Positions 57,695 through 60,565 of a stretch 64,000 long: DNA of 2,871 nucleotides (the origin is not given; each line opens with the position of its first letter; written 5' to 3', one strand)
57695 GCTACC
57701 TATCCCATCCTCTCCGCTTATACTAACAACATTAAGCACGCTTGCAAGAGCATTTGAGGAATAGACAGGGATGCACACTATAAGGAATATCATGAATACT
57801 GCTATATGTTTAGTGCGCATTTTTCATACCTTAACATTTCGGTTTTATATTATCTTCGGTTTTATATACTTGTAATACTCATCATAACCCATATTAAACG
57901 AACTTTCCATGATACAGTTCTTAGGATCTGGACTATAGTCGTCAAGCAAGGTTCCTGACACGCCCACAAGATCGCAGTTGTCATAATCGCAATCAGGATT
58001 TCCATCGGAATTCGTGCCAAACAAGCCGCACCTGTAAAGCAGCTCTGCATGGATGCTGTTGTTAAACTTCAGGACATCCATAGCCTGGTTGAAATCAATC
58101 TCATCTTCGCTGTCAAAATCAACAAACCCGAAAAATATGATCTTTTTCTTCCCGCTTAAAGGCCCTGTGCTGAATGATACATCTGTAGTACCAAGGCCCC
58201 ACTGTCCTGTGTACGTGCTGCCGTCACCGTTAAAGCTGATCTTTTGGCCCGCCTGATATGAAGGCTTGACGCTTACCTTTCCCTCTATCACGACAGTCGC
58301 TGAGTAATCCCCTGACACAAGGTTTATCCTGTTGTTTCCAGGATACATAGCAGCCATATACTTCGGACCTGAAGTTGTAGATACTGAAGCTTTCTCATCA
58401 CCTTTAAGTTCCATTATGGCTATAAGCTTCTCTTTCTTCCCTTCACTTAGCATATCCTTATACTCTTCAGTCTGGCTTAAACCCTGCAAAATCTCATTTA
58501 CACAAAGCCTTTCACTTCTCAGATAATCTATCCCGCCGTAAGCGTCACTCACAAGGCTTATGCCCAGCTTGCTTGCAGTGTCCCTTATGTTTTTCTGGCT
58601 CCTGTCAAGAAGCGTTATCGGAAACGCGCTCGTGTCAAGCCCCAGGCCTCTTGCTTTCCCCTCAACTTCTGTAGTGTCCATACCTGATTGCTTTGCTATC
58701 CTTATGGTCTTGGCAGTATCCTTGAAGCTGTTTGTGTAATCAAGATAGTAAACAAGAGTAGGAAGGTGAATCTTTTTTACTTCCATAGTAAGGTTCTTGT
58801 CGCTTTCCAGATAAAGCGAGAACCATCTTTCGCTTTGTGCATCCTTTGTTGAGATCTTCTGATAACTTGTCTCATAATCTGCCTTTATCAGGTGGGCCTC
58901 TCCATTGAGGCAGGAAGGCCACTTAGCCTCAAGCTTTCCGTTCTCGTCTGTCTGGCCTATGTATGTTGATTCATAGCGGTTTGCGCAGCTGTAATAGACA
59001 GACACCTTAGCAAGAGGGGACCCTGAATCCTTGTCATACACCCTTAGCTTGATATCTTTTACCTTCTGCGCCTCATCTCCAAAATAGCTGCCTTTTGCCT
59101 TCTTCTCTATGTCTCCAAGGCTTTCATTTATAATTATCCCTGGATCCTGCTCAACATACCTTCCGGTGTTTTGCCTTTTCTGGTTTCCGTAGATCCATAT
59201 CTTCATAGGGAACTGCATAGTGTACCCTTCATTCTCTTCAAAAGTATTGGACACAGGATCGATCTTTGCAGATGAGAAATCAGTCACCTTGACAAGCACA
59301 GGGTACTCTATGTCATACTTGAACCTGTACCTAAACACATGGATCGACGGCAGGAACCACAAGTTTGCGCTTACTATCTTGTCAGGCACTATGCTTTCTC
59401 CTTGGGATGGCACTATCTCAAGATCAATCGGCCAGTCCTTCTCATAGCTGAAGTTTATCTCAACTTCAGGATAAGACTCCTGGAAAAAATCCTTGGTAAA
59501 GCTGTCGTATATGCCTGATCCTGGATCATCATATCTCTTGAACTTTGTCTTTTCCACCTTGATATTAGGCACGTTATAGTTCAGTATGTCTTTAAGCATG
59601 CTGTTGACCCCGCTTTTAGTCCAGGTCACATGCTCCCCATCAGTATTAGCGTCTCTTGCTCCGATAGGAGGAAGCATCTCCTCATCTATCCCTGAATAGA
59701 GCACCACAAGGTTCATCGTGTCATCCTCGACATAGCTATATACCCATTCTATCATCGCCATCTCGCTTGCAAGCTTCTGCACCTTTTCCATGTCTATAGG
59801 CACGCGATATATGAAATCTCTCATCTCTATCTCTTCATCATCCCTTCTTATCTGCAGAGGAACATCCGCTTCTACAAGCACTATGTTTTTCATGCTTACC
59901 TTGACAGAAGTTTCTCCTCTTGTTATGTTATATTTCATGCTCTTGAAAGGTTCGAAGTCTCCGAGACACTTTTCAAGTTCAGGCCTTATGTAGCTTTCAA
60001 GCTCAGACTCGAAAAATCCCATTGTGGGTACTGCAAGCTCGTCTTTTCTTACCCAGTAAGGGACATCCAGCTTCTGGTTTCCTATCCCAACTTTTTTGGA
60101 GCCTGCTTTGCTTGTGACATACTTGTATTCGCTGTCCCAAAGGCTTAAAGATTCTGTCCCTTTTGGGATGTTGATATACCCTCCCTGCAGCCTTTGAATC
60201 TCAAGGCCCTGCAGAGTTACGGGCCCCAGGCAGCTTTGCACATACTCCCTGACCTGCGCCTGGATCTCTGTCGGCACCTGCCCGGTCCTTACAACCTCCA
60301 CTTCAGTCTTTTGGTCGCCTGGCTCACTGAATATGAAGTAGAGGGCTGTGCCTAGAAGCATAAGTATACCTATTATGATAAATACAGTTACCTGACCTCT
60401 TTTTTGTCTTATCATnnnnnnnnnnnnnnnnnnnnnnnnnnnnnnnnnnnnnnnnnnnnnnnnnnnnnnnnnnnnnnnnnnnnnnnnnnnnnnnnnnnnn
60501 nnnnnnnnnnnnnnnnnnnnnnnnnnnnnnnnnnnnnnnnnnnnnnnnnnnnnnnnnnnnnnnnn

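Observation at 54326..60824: AbrB-like gene, GC-rich structured element, then two large novel envelope proteins form a compact co-oriented module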

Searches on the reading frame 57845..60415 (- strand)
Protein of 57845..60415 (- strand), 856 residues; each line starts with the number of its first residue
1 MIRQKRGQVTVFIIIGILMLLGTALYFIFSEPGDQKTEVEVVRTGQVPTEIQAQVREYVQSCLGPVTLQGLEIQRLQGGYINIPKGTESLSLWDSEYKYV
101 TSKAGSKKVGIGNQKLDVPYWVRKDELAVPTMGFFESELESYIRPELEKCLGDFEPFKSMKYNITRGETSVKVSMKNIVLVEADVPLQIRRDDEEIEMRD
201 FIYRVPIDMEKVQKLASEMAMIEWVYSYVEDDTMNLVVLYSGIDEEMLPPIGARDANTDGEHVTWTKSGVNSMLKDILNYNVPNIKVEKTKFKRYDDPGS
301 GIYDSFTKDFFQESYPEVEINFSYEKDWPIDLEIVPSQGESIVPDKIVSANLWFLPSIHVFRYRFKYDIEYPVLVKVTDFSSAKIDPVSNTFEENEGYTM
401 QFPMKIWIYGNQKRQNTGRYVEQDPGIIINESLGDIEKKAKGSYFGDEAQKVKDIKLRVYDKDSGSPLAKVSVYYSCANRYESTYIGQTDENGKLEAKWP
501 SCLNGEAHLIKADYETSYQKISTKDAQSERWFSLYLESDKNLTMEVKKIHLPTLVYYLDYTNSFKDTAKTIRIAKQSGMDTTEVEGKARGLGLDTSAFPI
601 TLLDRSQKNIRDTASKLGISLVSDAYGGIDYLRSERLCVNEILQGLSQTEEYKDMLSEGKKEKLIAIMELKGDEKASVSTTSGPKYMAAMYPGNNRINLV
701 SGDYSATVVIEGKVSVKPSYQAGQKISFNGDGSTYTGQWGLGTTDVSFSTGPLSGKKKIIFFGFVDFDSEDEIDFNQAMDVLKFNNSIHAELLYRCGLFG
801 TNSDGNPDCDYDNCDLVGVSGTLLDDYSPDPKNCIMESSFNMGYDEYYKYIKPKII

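Call 9: search_protein_families(library=pfam, proteins=[window:57845-60415:-], max_evalue=0.1)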
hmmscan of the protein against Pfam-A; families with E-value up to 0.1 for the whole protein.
window:57845-60415:- (856 aa): 1 family
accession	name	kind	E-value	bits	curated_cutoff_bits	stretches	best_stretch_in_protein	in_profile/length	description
PF23374.1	Fn3_arc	-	0.077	13.5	28.9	0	456-495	24-56/78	Archaeal fibronectin-III type-like domain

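Call 10: search_protein_families(library=ncbifam, proteins=[window:57845-60415:-], max_evalue=0.1)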
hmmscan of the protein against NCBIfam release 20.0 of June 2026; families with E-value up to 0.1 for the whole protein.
window:57845-60415:- (856 aa): 1 family
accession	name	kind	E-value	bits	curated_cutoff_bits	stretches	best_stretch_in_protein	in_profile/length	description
TIGR02962.1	hdxy_isourate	equivalog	0.021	15.2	87.45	1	455-561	4-108/113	hydroxyisourate hydrolase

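Call 11: find_homologous_proteins(query=window:57845-60415:-)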
Query window:57845-60415:- (856 aa): 115 proteins with E <= 0.001 among 5492 candidates.
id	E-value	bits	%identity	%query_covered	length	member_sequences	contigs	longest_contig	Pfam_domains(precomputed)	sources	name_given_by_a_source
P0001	0.0e+0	1954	100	100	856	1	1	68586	-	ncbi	-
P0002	9.5e-130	452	39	60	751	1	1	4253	-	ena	-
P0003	1.2e-127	446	40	64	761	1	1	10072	-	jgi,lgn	-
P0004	3.0e-117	411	36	74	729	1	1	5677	-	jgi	-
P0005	2.1e-115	405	35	68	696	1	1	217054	-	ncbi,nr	ncbi:hypothetical protein HYU09_00895 [Candidatus Woesearchaeota archaeon]|nr:hypothetical protein [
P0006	1.4e-112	396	38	62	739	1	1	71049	-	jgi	jgi:hypothetical protein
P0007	6.1e-109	384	38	58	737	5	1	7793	-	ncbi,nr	ncbi:MAG: hypothetical protein KAU20_02925 [Nanoarchaeota archaeon]|nr:hypothetical protein [Nanoarc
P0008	7.9e-104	367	36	68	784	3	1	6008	-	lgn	-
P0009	1.8e-89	319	34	60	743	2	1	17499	-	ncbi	-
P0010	2.9e-88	315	36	62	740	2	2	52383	-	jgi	-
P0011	1.2e-37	148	29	61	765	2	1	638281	-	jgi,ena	-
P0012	1.7e-36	144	26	59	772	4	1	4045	-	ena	-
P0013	1.2e-35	141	28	64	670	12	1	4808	-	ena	-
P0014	1.8e-35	141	26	59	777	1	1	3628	-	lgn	-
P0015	8.0e-32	129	25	62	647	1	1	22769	-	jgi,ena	-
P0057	9.4e-18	82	23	61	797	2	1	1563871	-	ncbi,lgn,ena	ncbi:MAG: hypothetical protein WCV90_00635 [Candidatus Woesearchaeota archaeon]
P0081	6.8e-13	66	24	59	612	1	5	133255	-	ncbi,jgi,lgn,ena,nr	ncbi:hypothetical protein HOD29_00995 [archaeon]|jgi:hypothetical protein|nr:hypothetical protein [a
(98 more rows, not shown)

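Call 13: find_encoding_contigs(protein=P0005, flank=10000, max_places=2)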
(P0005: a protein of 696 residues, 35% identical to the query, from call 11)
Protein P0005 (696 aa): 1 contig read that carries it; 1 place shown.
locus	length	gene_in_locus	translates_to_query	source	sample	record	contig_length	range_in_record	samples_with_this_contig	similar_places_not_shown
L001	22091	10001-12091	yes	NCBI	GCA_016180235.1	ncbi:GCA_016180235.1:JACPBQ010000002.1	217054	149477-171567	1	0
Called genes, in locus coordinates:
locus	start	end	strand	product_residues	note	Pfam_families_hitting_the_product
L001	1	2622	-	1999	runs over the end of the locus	PF00932:LTD, PF13750:Big_3_3 (weak), PF13750:Big_3_3, PF17957:Big_7, PF13750:Big_3_3, PF17892:Cadherin_5, PF17963:Big_9, PF05345:He_PIG, +2 more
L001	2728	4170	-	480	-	-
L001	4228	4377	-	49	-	-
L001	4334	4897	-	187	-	-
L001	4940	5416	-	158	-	PF01209:Ubie_methyltran (faint), PF13489:Methyltransf_23 (weak), PF13847:Methyltransf_31, PF08241:Methyltransf_11, PF08242:Methyltransf_12 (weak), PF13649:Methyltransf_25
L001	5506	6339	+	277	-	PF01041:DegT_DnrJ_EryC1 (weak), PF27296:MJ1341_C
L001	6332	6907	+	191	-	-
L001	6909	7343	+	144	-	-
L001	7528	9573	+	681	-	PF00133:tRNA-synt_1, PF01406:tRNA-synt_1e (weak), PF01921:tRNA-synt_1f (faint), PF09334:tRNA-synt_1g, PF01406:tRNA-synt_1e, PF08264:Anticodon_1, PF19303:Anticodon_3, PF01588:tRNA_bind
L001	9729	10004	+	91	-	-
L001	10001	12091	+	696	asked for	-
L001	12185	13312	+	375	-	-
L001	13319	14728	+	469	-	-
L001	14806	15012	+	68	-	-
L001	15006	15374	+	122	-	PF01850:PIN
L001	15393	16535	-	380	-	-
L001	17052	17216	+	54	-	-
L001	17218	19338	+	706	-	-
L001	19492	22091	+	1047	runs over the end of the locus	-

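Call 14: find_encoding_contigs(protein=P0006, flank=10000, max_places=2)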
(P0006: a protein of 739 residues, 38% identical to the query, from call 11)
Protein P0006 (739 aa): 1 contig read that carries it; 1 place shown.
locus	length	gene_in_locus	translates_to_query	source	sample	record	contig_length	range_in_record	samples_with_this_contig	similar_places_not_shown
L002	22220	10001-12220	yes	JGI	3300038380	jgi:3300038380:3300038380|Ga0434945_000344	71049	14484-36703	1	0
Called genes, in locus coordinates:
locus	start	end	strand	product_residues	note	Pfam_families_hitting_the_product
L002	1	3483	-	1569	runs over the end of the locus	PF00932:LTD, PF17803:Cadherin_4, PF17892:Cadherin_5, PF17963:Big_9, PF05345:He_PIG, PF17963:Big_9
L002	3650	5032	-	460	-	-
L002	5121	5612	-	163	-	-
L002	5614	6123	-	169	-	PF01209:Ubie_methyltran, PF13489:Methyltransf_23, PF13847:Methyltransf_31 (weak), PF08241:Methyltransf_11, PF08242:Methyltransf_12 (weak), PF13649:Methyltransf_25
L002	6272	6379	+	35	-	-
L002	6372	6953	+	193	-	-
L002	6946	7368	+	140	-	PF07282:Cas12f1-like_TNB (faint)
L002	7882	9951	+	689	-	PF00133:tRNA-synt_1, PF01921:tRNA-synt_1f (faint), PF09334:tRNA-synt_1g, PF01406:tRNA-synt_1e, PF19303:Anticodon_3, PF08264:Anticodon_1, PF01588:tRNA_bind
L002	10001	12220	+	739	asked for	-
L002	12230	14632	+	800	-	-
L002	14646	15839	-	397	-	-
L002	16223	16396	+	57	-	-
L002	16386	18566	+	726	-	-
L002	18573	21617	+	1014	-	PF13750:Big_3_3 (faint)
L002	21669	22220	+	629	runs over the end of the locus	-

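Call 16: find_encoding_contigs(protein=P0001, flank=10000, max_places=2)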
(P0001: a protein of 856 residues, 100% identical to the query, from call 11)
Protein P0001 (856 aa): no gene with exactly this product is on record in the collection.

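Call 48: predict_structure(alignment_id=A2)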
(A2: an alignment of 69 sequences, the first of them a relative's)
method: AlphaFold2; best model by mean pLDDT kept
length: 856 residues; sequences in the alignment: 69
mean_pLDDT: 80.9   pTM: 0.53
mean pLDDT of the five models: 80.9, 80.4, 80.2, 79.5, 79.3
residues with pLDDT >= 90: 410; 70-90: 244; 50-70: 93; < 50: 109
segments of 3 or more residues with pLDDT < 50: 31-45, 416-442, 597-607, 609-611, 617-644, 659-663, 721-731
pLDDT, mean of each block of 10 residues (from residue 1): 61 92 85 41 54 94 98 97 94 94 93 95 90 95 97 94 96 97 97 93 98 96 89 93 96 90 97 97 96 82 86 94 97 95 85 80 95 98 96 97 95 57 36 39 72 93 95 83 87 96 89 89 82 93 94 84 57 63 69 48 41 48 31 34 50 53 71 85 72 86 88 73 42 59 86 91 88 68 76 86 88 82 65 83 86 93
secondary structure, 60 per line:
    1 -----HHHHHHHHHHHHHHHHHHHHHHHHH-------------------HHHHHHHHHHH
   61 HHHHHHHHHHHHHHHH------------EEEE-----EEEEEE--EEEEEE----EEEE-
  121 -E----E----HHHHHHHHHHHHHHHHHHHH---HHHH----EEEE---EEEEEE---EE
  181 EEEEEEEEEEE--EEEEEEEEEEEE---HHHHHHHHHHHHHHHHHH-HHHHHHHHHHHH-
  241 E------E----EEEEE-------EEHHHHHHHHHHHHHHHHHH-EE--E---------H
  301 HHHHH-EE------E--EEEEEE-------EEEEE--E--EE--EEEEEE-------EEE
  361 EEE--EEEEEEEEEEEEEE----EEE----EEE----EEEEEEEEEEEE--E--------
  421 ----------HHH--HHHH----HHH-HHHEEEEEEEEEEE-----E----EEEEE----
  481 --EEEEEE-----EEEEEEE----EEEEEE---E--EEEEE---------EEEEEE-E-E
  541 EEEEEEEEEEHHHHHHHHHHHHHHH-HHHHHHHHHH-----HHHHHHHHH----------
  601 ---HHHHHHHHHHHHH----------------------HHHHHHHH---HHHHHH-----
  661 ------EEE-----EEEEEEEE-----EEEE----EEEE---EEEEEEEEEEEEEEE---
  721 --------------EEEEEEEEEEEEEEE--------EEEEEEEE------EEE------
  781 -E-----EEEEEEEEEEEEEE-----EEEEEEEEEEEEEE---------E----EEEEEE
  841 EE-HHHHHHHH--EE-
elements in order (helices of 4 or more, strands of 3 or more residues): H6-30 H50-76 E89-92 E98-103 E106-111 E116-119 H132-151 H155-158 E163-166 E170-175 E179-191 E194-205 H209-226 H228-239 E253-257 H267-284 H300-305 E318-323 E331-335 E345-350 E358-363 E366-379 E384-386 E391-393 E398-409 H436-439 E451-461 E472-476 E483-488 E494-500 E505-510 E517-521 E531-536 E540-550 H551-565 H567-576 H582-590 H604-616 H639-646 H650-655 E667-669 E675-682 E688-691 E696-699 E703-717 E735-749 E758-765 E772-774 E788-801 E807-820 E835-842 H844-851

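Call 52: fold_search(model_id=the predicted structure, library=pdb)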
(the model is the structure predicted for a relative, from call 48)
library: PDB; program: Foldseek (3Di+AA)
matches with E <= 10: 924; with E <= 0.001: 11
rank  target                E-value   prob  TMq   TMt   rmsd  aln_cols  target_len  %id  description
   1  6fwv_B                2.0e-07  1.00  0.10  0.15  38.1       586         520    9  The Bacillus anthracis TIE protein (released 2018-08-08)
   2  6fwv_A                3.4e-07  1.00  0.10  0.15  38.2       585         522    8  The Bacillus anthracis TIE protein (released 2018-08-08)
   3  10ps                  9.1e-06  0.69  0.09  0.13  36.1       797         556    7  Crystal structure of SdrD A2-A3-B1-B2 domains from Staphylococcus aureus JH1 (released 2026-02-11)
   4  8wxd_A                6.9e-05  0.98  0.08  0.15  20.4       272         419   11  Crystal Structure of shaft pilin PilA from Streptococcus sanguinis (released 2025-05-07)
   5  3kpt_B                9.0e-05  0.99  0.08  0.18  19.5       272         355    8  Crystal structure of BcpA, the major pilin subunit of Bacillus cereus (released 2009-11-24)
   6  3rkp_B                1.6e-04  0.99  0.08  0.19  19.3       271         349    9  Crystal structure of BcpA*(D312A), the major pilin subunit of Bacillus cereus (released 2012-05-30)
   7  8bdw_H                1.8e-04  1.00  0.09  0.65   3.1        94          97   18  Crystal structure of CnaB2 domain from Lactobacillus plantarum (released 2023-02-22)
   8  8bdw_A                3.7e-04  1.00  0.09  0.64   3.4        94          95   17  Crystal structure of CnaB2 domain from Lactobacillus plantarum (released 2023-02-22)
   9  8wgg                  4.2e-04  0.89  0.08  0.14  20.4       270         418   10  Crystal structure of basal pilin PilB from Streptococcus sanguinis (released 2025-03-26)
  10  3rkp_A                7.2e-04  0.93  0.08  0.18  19.6       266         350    7  Crystal structure of BcpA*(D312A), the major pilin subunit of Bacillus cereus (released 2012-05-30)
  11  9vqn                  7.2e-04  0.85  0.08  0.15  20.8       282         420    9  Crystal structure of Se-Met SSA1633 from Streptococcus sanguinis (Phase determination model) (released 2026-01-21)
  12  3kpt_A                1.2e-03  0.91  0.08  0.18  19.4       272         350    8  Crystal structure of BcpA, the major pilin subunit of Bacillus cereus (released 2009-11-24)
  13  4jdz_B                1.3e-03  0.38  0.08  0.15  29.7       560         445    8  Structures of SdrD from Staphylococcus aureus reveal the molecular mechanism of how the cell surface receptors recogni (released 2013-06-19)
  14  3e8v                  1.5e-03  1.00  0.08  0.69   3.5        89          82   20  Crystal structure of a possible transglutaminase-family protein proteolytic fragment from Bacteroides fragilis (released 2008-09-02)
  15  5ek8                  1.8e-03  1.00  0.08  0.10   6.7       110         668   16  Crystal structure of a 9R-lipoxygenase from Cyanothece PCC8801 at 2.7 Angstroms (released 2015-12-23)
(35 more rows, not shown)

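Call 77: find_encoding_contigs(protein=P0081, flank=8000, max_places=1)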
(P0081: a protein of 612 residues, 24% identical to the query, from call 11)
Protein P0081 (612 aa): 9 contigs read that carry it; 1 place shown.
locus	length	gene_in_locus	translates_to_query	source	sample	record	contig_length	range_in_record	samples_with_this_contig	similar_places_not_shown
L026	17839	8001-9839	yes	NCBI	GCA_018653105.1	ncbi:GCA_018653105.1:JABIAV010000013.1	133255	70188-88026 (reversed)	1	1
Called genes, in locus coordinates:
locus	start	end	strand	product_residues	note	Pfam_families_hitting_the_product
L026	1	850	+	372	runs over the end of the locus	-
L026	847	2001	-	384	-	PF01266:DAO (weak), PF07992:Pyr_redox_2 (weak)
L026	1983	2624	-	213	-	PF01040:UbiA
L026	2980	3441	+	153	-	PF01894:YjbQ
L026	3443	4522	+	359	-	PF00682:HMGL-like, PF22617:HCS_D2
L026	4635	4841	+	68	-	-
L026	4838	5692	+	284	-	-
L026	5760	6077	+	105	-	-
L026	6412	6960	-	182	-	PF01015:Ribosomal_S3Ae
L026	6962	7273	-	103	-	-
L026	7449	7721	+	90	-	-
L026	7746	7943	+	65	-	-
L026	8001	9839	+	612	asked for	-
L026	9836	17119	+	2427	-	PF01464:SLT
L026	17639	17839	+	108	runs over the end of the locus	-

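Call 78: find_encoding_contigs(protein=P0057, flank=8000, max_places=1)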
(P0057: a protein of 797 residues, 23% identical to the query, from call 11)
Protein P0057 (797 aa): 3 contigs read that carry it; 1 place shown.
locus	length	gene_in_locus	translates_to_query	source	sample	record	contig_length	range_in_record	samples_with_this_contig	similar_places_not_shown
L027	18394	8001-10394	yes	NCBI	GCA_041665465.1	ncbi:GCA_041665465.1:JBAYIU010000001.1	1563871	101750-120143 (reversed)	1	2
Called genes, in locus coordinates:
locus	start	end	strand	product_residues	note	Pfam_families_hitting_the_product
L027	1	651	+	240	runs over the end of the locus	-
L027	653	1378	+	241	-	-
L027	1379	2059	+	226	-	-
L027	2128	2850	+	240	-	-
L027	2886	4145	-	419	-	-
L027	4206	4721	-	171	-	-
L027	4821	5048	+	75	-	-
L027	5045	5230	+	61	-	-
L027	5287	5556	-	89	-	-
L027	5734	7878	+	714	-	PF00133:tRNA-synt_1, PF09334:tRNA-synt_1g, PF01406:tRNA-synt_1e, PF01921:tRNA-synt_1f (weak), PF08264:Anticodon_1 (weak), PF19303:Anticodon_3, PF01588:tRNA_bind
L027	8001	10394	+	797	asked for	-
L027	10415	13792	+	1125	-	-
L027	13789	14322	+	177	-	PF13412:HTH_24 (weak), PF01909:NTP_transf_2 (weak), PF18765:Polbeta (weak)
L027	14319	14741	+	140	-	-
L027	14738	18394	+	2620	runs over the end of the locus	-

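Call 80: search_protein_families(library=pfam, proteins=[L026:9836-17119:+, L027:10415-13792:+, L002:18573-21617:+, L026:8001-9839:+, L027:8001-10394:+], max_evalue=0.01)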
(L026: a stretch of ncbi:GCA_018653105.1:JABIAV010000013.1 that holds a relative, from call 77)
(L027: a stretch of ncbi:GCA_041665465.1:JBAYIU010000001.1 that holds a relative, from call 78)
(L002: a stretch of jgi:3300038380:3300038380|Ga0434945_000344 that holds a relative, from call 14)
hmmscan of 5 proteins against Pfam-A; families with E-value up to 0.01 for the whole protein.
L026:9836-17119:+ (2427 aa): 1 family
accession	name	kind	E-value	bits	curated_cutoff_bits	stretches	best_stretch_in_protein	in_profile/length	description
PF01464.25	SLT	-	1.6e-19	70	21.3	1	2139-2284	3-109/117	Transglycosylase SLT domain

L027:10415-13792:+ (1125 aa): 0 families

L002:18573-21617:+ (1014 aa): 2 families
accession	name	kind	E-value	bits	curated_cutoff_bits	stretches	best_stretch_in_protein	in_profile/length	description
PF13750.12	Big_3_3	-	2.2e-06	27.8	27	1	312-387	4-78/157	Bacterial Ig-like domain (group 3)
PF19077.6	Big_13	-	0.00061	20.7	27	0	211-242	71-102/102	Bacterial Ig-like domain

L026:8001-9839:+ (612 aa): 0 families

L027:8001-10394:+ (797 aa): 0 families

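Call 84: search_protein_families(library=pfam, proteins=[L001:9729-10004:+, L026:7449-7721:+, L026:7746-7943:+], max_evalue=1)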
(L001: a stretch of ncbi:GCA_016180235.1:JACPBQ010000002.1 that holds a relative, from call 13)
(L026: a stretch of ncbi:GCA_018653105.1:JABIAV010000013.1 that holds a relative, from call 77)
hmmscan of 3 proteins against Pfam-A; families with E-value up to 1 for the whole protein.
L001:9729-10004:+ (91 aa): 0 families

L026:7449-7721:+ (90 aa): 1 family
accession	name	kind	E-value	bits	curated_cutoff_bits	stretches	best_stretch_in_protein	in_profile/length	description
PF05225.22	HTH_psq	-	0.25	11.5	20.4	1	35-50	27-41/45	helix-turn-helix, Psq domain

L026:7746-7943:+ (65 aa): 1 family
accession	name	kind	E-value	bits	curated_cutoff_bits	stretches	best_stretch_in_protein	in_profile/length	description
PF19744.4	DUF6232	-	0.033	15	27.4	1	8-60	38-76/117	Family of unknown function (DUF6232)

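Call 89: search_solved_structures(query=A2, max_evalue=5)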
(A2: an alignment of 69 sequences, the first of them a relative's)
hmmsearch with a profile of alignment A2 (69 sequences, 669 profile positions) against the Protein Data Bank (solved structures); distinct sequences matched with E-value up to 5: 2.
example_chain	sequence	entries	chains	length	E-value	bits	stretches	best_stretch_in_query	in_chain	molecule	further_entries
9wyu_A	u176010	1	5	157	0.00091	21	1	120-207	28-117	Anti-Parallel Protein 10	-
1kgs_A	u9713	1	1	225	0.6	11.7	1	489-587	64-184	DNA BINDING RESPONSE REGULATOR D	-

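Call 90: search_protein_families(library=phrogs, proteins=[window:57845-60415:-], max_evalue=0.01)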
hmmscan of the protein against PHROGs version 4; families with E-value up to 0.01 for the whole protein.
window:57845-60415:- (856 aa): 0 families
